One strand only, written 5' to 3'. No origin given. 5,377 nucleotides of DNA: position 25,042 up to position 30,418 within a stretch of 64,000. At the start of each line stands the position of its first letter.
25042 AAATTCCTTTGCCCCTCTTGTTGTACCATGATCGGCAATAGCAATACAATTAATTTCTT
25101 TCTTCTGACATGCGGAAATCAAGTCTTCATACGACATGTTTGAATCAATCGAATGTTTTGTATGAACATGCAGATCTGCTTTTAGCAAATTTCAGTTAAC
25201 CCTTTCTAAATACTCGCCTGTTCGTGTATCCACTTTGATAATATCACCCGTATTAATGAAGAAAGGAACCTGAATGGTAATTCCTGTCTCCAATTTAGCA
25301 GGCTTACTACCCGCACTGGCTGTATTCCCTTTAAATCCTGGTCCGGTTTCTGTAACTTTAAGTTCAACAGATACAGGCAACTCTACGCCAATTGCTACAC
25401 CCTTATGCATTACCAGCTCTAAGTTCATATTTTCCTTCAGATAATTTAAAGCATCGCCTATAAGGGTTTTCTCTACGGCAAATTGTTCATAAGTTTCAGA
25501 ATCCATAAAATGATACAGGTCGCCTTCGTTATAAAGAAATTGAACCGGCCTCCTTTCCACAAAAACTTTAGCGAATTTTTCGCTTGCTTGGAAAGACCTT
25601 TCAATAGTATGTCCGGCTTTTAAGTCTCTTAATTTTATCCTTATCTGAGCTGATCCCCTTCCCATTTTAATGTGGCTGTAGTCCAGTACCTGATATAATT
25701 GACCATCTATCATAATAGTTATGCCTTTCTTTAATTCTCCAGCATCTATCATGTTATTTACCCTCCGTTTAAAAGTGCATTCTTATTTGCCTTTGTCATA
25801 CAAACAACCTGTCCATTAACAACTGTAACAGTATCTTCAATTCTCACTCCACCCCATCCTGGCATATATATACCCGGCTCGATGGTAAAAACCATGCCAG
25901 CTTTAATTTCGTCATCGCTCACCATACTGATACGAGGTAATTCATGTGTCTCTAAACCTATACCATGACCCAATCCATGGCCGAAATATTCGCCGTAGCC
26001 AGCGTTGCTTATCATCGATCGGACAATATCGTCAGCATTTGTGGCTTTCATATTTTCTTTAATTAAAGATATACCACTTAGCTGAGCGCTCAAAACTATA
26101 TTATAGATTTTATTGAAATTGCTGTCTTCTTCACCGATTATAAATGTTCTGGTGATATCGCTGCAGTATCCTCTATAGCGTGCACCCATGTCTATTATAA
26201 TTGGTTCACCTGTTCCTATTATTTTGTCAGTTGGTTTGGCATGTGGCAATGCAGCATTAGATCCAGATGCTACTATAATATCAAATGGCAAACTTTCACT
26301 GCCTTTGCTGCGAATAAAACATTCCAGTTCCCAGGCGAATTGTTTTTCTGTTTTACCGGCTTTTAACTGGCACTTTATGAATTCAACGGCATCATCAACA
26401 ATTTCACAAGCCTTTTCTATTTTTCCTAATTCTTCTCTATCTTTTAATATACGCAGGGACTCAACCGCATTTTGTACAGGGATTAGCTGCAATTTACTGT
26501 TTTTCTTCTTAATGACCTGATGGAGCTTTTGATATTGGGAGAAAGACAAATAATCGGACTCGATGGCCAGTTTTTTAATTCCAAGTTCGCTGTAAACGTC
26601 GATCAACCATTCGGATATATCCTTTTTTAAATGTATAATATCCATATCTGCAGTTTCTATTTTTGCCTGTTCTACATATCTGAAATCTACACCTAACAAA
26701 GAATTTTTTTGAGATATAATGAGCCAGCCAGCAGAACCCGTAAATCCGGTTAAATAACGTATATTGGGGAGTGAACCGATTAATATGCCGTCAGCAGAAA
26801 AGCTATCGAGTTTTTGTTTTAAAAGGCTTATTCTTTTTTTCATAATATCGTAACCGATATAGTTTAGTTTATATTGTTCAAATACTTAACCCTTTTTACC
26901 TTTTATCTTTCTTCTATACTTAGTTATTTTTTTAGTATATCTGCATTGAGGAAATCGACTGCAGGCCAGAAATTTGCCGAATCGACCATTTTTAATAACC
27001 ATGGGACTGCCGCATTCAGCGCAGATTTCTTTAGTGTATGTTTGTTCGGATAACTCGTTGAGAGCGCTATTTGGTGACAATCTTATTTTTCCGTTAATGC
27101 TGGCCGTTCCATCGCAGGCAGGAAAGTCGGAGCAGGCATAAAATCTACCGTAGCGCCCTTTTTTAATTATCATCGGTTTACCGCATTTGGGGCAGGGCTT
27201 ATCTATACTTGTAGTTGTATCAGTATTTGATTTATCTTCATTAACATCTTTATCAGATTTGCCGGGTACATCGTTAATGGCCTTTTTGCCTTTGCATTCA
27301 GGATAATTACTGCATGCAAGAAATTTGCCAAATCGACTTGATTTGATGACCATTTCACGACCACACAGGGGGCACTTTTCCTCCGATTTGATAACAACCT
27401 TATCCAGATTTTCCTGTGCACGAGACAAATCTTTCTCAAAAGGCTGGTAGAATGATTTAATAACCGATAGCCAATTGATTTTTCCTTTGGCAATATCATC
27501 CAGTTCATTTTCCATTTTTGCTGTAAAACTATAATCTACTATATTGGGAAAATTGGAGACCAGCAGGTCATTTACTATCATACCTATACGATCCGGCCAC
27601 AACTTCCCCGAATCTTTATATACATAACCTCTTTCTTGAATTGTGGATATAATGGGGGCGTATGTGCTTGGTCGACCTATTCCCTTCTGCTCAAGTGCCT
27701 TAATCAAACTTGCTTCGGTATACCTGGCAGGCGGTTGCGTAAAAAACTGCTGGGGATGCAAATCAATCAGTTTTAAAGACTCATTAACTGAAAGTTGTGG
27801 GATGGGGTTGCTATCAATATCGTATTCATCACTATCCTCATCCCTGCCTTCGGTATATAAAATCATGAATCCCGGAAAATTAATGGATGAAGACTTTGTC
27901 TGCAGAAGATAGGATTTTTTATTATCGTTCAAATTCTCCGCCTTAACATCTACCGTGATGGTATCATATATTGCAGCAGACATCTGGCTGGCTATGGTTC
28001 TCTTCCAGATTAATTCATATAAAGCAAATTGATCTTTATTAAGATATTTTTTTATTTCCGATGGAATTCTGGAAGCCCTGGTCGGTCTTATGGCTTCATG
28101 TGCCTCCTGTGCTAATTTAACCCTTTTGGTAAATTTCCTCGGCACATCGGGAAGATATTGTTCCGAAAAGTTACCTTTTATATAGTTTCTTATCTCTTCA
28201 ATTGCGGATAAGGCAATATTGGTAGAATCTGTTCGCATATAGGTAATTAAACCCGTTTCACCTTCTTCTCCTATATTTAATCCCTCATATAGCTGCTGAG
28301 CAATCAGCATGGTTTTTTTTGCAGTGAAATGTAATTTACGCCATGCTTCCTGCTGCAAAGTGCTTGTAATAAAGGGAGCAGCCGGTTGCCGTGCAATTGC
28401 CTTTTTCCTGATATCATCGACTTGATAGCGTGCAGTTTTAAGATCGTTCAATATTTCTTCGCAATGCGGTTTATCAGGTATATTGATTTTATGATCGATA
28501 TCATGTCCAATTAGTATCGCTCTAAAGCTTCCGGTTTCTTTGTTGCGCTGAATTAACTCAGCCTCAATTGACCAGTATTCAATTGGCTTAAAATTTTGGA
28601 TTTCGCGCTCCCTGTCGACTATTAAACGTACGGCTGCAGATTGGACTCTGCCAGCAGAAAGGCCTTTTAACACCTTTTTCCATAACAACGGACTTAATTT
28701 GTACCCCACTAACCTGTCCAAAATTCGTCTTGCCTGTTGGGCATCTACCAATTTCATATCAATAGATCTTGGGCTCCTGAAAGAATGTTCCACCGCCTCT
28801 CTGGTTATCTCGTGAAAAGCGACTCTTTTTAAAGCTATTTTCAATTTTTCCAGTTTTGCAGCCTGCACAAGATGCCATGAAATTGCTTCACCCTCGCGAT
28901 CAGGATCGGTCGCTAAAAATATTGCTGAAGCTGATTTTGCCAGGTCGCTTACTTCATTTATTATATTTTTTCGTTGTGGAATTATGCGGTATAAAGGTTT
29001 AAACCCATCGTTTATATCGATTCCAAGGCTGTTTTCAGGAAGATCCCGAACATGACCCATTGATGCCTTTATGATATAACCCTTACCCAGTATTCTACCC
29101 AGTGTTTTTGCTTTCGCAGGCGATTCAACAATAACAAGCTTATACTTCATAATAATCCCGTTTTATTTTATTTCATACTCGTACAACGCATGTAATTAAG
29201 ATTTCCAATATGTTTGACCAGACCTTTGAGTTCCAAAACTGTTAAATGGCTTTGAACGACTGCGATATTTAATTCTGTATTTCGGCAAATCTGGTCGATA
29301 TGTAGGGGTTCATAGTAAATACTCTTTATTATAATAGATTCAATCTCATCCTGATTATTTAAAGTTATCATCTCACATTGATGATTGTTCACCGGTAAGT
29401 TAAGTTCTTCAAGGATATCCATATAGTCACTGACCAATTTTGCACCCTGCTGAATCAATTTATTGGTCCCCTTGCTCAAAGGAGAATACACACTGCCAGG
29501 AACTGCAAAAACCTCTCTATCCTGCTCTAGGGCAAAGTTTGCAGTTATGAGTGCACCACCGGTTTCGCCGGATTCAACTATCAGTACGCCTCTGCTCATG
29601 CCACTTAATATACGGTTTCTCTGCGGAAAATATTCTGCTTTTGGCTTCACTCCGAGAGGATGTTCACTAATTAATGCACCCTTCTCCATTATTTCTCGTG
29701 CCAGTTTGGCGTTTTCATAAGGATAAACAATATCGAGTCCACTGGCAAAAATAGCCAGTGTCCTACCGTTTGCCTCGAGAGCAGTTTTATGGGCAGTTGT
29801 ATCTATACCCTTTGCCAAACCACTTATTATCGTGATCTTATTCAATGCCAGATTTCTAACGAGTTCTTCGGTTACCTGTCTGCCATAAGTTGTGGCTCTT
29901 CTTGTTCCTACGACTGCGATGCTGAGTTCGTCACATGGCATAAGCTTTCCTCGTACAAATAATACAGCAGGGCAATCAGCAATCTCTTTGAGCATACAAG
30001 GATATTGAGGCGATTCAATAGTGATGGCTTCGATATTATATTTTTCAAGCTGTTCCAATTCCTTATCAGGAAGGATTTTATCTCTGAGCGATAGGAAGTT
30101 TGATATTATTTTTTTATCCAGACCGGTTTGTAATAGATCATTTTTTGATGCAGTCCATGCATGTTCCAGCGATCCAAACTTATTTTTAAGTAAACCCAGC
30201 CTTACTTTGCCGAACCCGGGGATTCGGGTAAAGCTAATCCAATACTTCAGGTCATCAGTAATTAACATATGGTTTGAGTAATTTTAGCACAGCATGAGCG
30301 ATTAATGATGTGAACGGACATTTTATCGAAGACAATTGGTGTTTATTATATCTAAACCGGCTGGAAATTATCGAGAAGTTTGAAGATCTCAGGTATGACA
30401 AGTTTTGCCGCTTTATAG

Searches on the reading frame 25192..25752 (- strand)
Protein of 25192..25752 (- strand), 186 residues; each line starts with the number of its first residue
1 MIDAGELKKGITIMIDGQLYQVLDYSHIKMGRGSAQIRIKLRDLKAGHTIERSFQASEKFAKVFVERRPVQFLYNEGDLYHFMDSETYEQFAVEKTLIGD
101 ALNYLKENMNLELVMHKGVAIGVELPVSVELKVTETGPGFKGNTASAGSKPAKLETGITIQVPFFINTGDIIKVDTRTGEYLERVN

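Call 36: search_protein_families(library=pfam, proteins=[window:25192-25752:-], max_evalue=0.00001)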
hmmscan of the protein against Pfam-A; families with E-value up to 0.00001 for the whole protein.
window:25192-25752:- (186 aa): 3 families
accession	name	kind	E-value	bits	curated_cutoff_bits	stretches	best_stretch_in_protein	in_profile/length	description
PF09285.17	Elong-fact-P_C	-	1.3e-28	98.9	25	1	129-184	1-56/56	Elongation factor P, C-terminal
PF01132.26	EFP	-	5.1e-24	84.4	27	1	68-121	1-54/54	Elongation factor P (EF-P) OB domain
PF08207.18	EFP_N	-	3.1e-21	75.6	23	1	4-60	2-58/58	Elongation factor P (EF-P) KOW-like domain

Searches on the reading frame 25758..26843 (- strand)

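Call 36: search_protein_families(library=pfam, proteins=[window:25758-26843:-], max_evalue=0.00001)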
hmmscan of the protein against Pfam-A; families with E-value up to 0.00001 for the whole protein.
window:25758-26843:- (361 aa): 2 families
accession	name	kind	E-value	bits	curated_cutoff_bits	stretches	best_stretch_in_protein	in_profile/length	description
PF00557.29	Peptidase_M24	-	6.6e-68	229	23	1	141-341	2-206/208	Metallopeptidase family M24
PF01321.24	Creatinase_N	-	5.5e-23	82.3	22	1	4-132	1-127/128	Creatinase/Prolidase N-terminal domain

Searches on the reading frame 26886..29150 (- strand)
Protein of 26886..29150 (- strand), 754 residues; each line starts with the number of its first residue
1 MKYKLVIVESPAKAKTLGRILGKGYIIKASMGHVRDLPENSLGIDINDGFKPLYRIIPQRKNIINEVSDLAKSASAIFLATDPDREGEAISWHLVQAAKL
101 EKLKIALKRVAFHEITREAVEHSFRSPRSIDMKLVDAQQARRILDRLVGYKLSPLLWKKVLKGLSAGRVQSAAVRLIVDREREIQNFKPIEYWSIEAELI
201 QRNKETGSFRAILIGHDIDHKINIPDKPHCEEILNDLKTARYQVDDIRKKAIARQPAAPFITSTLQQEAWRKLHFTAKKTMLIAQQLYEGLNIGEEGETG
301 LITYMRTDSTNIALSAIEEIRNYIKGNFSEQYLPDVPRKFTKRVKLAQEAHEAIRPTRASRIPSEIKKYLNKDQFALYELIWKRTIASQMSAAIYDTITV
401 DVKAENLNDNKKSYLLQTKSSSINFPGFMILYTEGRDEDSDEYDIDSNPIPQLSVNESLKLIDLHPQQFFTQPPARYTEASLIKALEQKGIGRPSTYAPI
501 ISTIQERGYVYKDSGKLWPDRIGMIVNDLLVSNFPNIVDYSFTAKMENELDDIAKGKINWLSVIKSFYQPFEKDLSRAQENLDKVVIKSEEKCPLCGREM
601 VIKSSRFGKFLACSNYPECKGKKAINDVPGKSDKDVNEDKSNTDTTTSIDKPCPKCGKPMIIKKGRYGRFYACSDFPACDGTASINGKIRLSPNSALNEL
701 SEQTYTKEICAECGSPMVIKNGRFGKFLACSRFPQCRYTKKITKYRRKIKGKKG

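Call 36: search_protein_families(library=pfam, proteins=[window:26886-29150:-], max_evalue=0.00001)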
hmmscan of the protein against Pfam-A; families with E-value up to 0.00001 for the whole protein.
window:26886-29150:- (754 aa): 3 families
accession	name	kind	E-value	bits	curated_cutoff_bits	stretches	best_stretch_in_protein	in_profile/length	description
PF01131.25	Topoisom_bac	-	2.4e-125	419.2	35.1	1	130-565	2-411/411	DNA topoisomerase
PF01396.24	Zn_ribbon_Top1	-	2.4e-42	142.9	32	3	591-626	2-37/39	Topoisomerase DNA binding C4 zinc finger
PF01751.28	Toprim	-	4e-21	75.4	23.1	1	4-115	1-96/96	Toprim domain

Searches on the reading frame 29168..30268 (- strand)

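Call 36: search_protein_families(library=pfam, proteins=[window:29168-30268:-], max_evalue=0.00001)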
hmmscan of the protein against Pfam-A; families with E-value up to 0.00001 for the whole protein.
window:29168-30268:- (366 aa): 2 families
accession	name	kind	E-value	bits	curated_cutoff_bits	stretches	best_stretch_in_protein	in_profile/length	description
PF02481.21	DNA_processg_A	-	2.5e-79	265.8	29.6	1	74-280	2-211/212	DNA recombination-mediator protein A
PF17782.7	DprA_WH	-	4.5e-10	39.9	22.9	1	307-352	11-56/61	DprA winged helix domain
